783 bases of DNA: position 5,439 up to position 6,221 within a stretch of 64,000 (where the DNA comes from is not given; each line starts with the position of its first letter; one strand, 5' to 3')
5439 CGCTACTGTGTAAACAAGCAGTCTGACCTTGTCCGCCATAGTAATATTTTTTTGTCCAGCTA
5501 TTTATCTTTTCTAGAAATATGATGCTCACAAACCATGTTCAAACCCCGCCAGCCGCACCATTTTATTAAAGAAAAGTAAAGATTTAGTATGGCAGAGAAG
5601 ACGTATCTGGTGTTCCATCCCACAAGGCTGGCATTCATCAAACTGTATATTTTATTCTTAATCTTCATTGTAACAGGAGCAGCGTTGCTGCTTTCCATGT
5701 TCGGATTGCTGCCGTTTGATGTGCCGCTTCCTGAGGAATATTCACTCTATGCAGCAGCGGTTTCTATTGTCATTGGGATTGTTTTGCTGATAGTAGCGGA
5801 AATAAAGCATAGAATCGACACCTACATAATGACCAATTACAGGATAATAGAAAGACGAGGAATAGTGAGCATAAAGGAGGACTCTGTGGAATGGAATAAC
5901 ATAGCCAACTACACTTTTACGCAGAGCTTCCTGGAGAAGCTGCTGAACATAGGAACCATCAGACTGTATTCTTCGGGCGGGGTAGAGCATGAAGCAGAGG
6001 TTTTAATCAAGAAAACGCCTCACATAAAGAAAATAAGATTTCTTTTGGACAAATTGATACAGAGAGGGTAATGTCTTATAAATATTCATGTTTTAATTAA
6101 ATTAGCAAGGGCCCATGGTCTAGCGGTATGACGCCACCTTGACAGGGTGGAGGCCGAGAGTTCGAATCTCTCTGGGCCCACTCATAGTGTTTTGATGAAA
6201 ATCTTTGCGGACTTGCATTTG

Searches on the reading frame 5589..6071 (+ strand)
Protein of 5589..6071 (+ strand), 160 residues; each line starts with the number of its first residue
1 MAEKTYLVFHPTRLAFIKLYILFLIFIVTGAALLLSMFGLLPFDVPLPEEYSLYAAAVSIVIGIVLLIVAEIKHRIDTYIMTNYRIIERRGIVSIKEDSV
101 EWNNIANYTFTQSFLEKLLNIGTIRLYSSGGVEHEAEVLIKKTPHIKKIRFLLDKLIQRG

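Call 26: search_protein_families(library=pfam, proteins=[window:5589-6071:+], max_evalue=0.01)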
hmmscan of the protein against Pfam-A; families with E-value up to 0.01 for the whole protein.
window:5589-6071:+ (160 aa): 2 families
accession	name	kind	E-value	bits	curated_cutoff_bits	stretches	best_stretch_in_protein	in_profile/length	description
PF03703.20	bPH_2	-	2.6e-08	34.5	22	1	78-140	5-65/78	Bacterial PH domain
PF18917.5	LiaI-LiaF-like_TM1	-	0.0011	19.4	27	1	24-67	5-42/42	LiaI-LiaF-like transmembrane region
